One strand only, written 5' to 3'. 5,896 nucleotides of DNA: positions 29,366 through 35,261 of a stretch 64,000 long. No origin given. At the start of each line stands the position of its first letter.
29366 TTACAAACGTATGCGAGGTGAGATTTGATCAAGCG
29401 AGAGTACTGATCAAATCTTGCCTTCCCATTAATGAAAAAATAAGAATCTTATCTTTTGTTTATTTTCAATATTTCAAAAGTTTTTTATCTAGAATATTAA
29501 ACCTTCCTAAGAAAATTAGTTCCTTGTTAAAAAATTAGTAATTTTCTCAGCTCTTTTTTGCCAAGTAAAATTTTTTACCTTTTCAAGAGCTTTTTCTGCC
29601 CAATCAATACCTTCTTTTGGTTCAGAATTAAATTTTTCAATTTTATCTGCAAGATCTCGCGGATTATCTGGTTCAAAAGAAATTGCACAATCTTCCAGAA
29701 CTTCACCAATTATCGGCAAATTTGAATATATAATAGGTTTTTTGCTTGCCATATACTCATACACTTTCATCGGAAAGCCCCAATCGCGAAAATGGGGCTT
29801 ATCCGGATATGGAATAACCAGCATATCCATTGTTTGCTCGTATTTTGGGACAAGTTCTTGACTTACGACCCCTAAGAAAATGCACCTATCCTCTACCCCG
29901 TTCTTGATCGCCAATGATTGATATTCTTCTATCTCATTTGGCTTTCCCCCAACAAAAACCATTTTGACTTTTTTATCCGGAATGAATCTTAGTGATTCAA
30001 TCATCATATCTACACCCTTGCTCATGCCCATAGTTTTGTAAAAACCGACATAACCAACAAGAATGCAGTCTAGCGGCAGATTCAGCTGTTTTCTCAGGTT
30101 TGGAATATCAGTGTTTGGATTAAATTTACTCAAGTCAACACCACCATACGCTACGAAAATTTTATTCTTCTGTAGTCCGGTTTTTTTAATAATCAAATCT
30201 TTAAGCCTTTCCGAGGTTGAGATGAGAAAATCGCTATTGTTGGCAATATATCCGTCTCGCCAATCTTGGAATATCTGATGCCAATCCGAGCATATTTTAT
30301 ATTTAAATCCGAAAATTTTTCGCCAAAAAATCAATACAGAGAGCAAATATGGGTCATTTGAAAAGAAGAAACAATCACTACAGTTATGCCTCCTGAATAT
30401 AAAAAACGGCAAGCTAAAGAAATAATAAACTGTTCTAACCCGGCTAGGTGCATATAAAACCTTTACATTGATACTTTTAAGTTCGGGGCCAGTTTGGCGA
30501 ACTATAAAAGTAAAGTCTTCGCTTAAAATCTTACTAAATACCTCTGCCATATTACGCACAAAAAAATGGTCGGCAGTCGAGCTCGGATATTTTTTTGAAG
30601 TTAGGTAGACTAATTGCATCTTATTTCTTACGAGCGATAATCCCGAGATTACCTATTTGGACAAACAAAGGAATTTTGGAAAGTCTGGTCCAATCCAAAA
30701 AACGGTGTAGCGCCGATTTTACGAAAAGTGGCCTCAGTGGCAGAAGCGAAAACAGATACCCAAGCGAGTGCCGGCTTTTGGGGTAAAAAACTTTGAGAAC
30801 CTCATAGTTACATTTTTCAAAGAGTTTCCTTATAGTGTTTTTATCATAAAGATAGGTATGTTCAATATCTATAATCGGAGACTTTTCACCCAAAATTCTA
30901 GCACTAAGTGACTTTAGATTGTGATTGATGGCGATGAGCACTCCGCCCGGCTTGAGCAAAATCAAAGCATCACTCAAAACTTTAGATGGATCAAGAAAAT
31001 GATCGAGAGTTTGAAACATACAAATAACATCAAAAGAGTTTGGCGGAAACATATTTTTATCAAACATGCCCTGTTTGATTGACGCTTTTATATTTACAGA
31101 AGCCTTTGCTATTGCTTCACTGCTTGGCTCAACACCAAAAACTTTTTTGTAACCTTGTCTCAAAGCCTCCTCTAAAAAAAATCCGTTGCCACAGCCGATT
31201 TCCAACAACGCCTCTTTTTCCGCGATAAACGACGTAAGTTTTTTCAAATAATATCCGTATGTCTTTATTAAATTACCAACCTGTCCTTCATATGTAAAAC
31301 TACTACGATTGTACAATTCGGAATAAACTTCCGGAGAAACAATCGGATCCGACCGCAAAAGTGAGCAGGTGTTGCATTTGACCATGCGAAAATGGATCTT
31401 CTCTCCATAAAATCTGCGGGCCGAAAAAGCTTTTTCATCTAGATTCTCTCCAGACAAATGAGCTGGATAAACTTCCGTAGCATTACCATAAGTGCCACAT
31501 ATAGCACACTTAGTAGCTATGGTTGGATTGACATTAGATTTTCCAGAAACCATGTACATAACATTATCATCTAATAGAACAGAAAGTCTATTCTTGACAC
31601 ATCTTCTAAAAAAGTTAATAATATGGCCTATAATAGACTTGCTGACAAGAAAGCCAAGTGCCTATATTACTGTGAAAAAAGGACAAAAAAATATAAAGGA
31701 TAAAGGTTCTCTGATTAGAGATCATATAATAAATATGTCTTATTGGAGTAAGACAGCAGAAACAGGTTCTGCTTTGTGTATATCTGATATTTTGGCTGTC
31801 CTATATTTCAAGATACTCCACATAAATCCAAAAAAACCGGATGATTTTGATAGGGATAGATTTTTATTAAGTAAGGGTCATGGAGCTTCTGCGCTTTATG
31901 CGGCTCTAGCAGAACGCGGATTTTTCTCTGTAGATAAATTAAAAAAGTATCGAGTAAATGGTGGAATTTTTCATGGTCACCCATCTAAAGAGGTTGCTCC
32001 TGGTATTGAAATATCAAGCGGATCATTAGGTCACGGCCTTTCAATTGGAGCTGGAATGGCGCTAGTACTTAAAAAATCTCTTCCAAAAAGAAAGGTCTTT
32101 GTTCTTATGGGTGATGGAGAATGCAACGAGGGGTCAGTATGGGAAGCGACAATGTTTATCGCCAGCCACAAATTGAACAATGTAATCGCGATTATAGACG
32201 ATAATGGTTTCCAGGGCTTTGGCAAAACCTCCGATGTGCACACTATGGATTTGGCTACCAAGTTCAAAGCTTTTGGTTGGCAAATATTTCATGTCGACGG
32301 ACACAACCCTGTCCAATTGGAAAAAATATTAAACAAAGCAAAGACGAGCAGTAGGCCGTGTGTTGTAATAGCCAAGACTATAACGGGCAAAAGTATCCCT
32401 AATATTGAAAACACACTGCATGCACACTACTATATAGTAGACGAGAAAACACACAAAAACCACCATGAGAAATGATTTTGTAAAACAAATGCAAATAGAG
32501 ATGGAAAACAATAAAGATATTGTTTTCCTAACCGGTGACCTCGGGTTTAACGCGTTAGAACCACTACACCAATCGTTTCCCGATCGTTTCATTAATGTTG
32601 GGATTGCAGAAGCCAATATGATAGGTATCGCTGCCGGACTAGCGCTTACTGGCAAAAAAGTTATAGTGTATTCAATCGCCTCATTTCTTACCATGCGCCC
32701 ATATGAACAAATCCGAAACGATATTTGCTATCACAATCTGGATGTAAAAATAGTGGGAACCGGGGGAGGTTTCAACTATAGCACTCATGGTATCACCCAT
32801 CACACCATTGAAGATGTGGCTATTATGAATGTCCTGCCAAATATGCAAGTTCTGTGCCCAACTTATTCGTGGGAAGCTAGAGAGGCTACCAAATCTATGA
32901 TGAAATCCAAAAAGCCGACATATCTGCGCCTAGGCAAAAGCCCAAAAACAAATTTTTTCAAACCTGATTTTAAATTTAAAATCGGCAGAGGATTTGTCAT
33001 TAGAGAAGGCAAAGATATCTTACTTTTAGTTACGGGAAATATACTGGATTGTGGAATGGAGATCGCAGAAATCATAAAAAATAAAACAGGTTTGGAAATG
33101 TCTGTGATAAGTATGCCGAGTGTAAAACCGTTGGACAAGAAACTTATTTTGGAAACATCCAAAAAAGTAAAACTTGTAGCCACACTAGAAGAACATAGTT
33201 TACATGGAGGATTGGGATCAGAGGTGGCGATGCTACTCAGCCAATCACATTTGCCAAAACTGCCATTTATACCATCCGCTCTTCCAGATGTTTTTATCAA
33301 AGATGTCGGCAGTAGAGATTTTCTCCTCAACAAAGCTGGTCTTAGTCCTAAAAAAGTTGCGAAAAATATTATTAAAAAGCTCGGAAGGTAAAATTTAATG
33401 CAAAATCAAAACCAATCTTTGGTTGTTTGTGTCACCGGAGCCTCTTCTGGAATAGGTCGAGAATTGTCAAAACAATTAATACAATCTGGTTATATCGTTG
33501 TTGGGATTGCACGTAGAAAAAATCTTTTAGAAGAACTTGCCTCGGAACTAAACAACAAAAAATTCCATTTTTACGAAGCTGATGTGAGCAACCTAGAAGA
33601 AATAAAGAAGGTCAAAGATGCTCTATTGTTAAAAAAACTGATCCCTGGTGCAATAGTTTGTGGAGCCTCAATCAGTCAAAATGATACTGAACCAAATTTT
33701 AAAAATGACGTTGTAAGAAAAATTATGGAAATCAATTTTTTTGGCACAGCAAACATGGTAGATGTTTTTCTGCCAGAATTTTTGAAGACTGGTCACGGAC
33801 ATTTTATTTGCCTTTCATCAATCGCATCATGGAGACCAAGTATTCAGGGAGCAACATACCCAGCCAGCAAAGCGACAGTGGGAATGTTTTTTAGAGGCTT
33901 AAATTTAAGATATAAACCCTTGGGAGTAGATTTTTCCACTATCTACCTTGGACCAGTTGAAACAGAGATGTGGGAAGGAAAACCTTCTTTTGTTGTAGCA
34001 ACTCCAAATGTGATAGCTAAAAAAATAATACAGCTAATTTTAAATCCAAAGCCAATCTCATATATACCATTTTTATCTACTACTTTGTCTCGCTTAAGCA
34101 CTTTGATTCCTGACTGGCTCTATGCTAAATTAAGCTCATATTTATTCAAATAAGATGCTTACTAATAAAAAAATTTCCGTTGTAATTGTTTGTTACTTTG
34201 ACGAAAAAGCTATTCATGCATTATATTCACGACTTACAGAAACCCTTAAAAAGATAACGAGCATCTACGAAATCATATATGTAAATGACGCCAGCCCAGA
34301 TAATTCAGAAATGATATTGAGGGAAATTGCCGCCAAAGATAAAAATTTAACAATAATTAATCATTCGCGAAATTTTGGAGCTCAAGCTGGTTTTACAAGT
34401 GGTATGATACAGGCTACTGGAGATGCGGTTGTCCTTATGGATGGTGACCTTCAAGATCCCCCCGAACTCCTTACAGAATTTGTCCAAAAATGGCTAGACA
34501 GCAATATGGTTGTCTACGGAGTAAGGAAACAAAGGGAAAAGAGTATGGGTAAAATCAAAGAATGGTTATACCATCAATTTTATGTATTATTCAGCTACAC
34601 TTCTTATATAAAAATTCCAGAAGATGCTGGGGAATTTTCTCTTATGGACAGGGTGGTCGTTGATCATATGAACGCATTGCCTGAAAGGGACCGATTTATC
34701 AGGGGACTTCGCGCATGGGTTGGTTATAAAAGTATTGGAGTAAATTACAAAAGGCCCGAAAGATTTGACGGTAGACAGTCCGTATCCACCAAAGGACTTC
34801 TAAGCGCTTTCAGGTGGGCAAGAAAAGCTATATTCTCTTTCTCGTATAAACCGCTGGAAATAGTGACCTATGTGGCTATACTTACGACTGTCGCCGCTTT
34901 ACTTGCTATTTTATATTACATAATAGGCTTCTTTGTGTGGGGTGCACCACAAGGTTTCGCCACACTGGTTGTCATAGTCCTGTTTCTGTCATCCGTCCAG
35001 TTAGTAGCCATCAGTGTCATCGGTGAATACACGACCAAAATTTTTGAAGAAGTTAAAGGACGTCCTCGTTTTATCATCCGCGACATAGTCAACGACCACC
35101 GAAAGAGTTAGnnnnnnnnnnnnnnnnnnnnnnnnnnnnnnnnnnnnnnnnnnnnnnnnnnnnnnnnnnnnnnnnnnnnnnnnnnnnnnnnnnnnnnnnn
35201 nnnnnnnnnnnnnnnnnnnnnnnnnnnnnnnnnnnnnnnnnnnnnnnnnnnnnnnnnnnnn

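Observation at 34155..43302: Candidate lipid-linked pentose (DPA/DPR-like) donor pathway feeding three GT-C glycosyltransferases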

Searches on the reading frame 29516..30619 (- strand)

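Call 10: search_protein_families(library=pfam, proteins=[window:29516-30619:-], max_evalue=0.001)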
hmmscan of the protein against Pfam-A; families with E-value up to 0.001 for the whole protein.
window:29516-30619:- (367 aa): 4 families
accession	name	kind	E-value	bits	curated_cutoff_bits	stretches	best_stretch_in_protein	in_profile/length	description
PF13692.12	Glyco_trans_1_4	-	4.8e-20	72.7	27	1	188-329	4-138/142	Glycosyl transferases group 1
PF00534.26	Glycos_transf_1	-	1.2e-19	71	26.4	1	173-344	3-169/172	Glycosyl transferases group 1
PF13524.12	Glyco_trans_1_2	-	2.3e-05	24.8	25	1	279-360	60-142/144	Glycosyl transferase-like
PF13439.12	Glyco_transf_4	-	0.00028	21.4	28.5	1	116-164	121-169/170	Glycosyltransferase Family 4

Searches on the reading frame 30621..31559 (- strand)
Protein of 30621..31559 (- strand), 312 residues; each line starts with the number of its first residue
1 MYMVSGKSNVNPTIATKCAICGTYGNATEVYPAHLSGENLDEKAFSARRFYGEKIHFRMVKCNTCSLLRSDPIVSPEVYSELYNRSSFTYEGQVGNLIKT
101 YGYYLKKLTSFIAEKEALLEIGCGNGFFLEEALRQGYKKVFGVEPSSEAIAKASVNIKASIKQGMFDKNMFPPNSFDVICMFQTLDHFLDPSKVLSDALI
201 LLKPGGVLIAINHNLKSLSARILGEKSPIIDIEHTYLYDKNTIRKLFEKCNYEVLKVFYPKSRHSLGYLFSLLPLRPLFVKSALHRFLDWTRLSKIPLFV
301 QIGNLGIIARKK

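Call 10: search_protein_families(library=pfam, proteins=[window:30621-31559:-], max_evalue=0.001)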
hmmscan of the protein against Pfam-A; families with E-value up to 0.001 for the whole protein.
window:30621-31559:- (312 aa): 8 families
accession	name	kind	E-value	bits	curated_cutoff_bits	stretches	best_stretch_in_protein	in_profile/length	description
PF13489.12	Methyltransf_23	-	3.1e-23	82.7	27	1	106-256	10-163/164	Methyltransferase domain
PF08241.18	Methyltransf_11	-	8.4e-18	65.2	21.2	1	119-209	1-94/95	Methyltransferase domain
PF13847.12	Methyltransf_31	-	5.8e-15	55.7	27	1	115-225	4-125/145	Methyltransferase domain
PF13649.12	Methyltransf_25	-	1.9e-14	54.5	27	1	119-206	2-97/97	Methyltransferase domain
PF08242.18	Methyltransf_12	-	5.3e-14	53.2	30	1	119-208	1-98/98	Methyltransferase domain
PF07021.18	MetW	-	1.3e-07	31.8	21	1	108-200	7-100/193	Methionine biosynthesis protein MetW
PF05219.18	DREV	-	1.9e-05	24.4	26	1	114-256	94-237/265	DREV methyltransferase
PF08003.17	Methyltransf_9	-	0.00016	21.2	23.8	1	115-224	116-231/315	Protein of unknown function (DUF1698)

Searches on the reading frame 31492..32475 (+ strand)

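Call 10: search_protein_families(library=pfam, proteins=[window:31492-32475:+], max_evalue=0.001)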
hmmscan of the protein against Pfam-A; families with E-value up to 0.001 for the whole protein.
window:31492-32475:+ (327 aa): 5 families
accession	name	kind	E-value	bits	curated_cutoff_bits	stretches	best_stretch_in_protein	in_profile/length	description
PF00456.26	Transketolase_N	-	6.1e-46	157.4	22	1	88-314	22-261/334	Transketolase, thiamine diphosphate binding domain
PF13292.11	DXP_synthase_N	-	2.6e-09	37.2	21.2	1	121-239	61-172/274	1-deoxy-D-xylulose-5-phosphate synthase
PF00676.26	E1_dh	-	3e-09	36.7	22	1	171-282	95-206/300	Dehydrogenase E1 component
PF09364.15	XFP_N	-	2.5e-08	33.6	23.7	1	150-281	115-245/364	XFP N-terminal domain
PF02775.26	TPP_enzyme_C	-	1.5e-06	28.5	21.9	1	176-293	27-150/151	Thiamine pyrophosphate enzyme, C-terminal TPP binding domain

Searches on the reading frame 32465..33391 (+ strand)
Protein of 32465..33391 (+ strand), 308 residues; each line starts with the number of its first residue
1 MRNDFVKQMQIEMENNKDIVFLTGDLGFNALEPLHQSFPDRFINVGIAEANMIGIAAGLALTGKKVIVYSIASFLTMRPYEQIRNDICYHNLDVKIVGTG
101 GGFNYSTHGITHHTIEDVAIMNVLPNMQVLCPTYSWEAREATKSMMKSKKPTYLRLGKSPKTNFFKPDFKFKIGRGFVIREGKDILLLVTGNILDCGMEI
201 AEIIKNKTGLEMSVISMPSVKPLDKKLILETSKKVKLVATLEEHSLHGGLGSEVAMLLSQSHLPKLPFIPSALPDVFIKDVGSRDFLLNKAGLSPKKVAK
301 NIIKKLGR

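Call 10: search_protein_families(library=pfam, proteins=[window:32465-33391:+], max_evalue=0.001)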
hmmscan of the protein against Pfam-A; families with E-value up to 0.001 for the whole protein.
window:32465-33391:+ (308 aa): 3 families
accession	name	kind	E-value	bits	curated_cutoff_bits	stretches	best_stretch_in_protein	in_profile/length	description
PF02779.29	Transket_pyr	-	4.9e-29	101.6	27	1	7-159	11-170/174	Transketolase, pyrimidine binding domain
PF02780.25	Transketolase_C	-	1.3e-20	74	25.9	1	177-298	4-124/124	Transketolase, C-terminal domain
PF22613.1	Transketolase_C_1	-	0.00036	21.2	27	0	182-226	11-54/113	Transketolase-like TK C-terminal domain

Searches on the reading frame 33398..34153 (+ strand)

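Call 10: search_protein_families(library=pfam, proteins=[window:33398-34153:+], max_evalue=0.001)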
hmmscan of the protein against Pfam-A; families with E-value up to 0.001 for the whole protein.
window:33398-34153:+ (251 aa): 6 families
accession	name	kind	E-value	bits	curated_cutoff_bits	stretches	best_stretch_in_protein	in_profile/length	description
PF00106.31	adh_short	-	7e-38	130.5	26.6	1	9-194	2-189/195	short chain dehydrogenase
PF13561.12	adh_short_C2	-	3.6e-19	69.7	27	1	14-220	1-209/236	Enoyl-(Acyl carrier protein) reductase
PF08659.16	KR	-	7.3e-09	36.2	22.6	1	10-161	3-156/180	KR domain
PF01370.27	Epimerase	-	7.3e-07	29.3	20.9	1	10-141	1-115/240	NAD dependent epimerase/dehydratase family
PF16363.11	GDP_Man_Dehyd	-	0.00031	20.7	27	1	12-72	2-70/332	GDP-mannose 4,6 dehydratase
PF13460.12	NAD_binding_10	-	0.00082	19.7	27.2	0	14-72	1-57/184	NAD(P)H-binding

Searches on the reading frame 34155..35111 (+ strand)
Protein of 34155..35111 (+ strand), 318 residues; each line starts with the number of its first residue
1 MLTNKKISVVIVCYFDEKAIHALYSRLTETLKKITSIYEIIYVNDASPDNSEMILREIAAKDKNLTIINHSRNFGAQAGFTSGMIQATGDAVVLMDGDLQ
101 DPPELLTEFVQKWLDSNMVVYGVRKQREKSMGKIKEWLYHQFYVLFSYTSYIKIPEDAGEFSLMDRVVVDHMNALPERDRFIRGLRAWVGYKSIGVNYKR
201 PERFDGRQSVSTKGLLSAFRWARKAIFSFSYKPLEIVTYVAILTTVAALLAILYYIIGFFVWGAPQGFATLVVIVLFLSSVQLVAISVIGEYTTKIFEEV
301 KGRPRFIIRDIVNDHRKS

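Call 4: search_protein_families(library=pfam, proteins=[window:34155-35111:+], max_evalue=0.01)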
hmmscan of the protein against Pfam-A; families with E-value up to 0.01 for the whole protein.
window:34155-35111:+ (318 aa): 3 families
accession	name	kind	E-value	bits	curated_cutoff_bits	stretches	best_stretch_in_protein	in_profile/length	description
PF00535.33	Glycos_transf_2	-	1.8e-25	90.2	23.3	1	8-170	1-165/168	Glycosyl transferase family 2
PF13641.12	Glyco_tranf_2_3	-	0.0013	19.3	27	1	7-124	3-122/230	Glycosyltransferase like family 2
PF10111.15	Glyco_tranf_2_2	-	0.0022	18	27.3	1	10-99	2-92/276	Glycosyltransferase like family 2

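Call 5: search_protein_families(library=ncbifam, proteins=[window:34155-35111:+], max_evalue=0.01)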
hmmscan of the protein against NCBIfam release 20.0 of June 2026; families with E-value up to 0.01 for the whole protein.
window:34155-35111:+ (318 aa): 15 families
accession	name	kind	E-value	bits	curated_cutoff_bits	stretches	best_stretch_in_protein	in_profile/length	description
NF047588.1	GlcsyltransPgfSStrep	equivalog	3.7e-64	216.9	500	1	6-310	2-304/308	glycosyltransferase PgfS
NF007986.1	PRK10714.1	equivalog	2.4e-35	122.1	529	1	5-314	6-314/316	undecaprenyl-phosphate 4-deoxy-4-formamido-L-arabinose transferase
TIGR03937.1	PgaC_IcaA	equivalog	1.5e-12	47.2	422.3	1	4-99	44-136/407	poly-beta-1,6-N-acetyl-D-glucosamine synthase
NF007482.0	PRK10073.1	equivalog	2e-09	36.9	423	1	4-108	5-105/334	glycosyltransferase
NF041875.1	EPS_EpsD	equivalog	4.4e-09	36.2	370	1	7-122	1-114/325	exopolysaccharide biosynthesis glycosyltransferase EpsD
NF047683.1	TeichurnBiosyTuaG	equivalog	3.2e-07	30.3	400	1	4-108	5-106/252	teichuronic acid biosynthesis protein TuaG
NF041394.1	GtaseAglG_Halo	equivalog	6.6e-07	28.9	440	1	6-148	2-141/304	glucosyl-dolichyl phosphate glucuronosyltransferase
TIGR03965.1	mycofact_glyco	equivalog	1.2e-06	27.7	280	1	5-120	74-186/467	mycofactocin biosynthesis glycosyltransferase MftF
NF010496.0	PRK13915.1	equivalog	4e-05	22.8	262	1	4-115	30-144/307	glucosyl-3-phosphoglycerate synthase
TIGR04283.1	glyco_like_mftF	equivalog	0.00016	21.3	182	1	7-138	1-124/221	TIGR04283 family arsenosugar biosynthesis glycosyltransferase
NF050050.1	ProtGlycPglI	equivalog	0.0011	18.4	500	1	6-112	3-107/306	GalNAc(5)-diNAcBac-PP-undecaprenol beta-1,3-glucosyltransferase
NF038302.1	EPS_HpsE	equivalog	0.0016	17.5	300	1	6-99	2-97/307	hormogonium polysaccharide biosynthesis glycosyltransferase HpsE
NF038299.1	EPS_HpsN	equivalog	0.0016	17.5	425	1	6-119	2-112/317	hormogonium polysaccharide biosynthesis glycosyltransferase HpsN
TIGR01556.1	rhamnosyltran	subfamily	0.0033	16.7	200.55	1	30-112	13-97/281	rhamnosyltransferase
NF053739.1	GlytfEpsEBac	equivalog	0.0048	15.9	450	1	6-99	2-93/265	glycosyltransferase EpsE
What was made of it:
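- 34155..35111 (+): GtrB/ArnC/PgfS-like GT2 with a C-terminal hydrophobic tail, candidate polyprenyl-P-sugar synthase. PF00535, 90 bits; PgfS 217 bits and ArnC 122 bits, both below their equivalog cut-offs (calls 4, 5).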
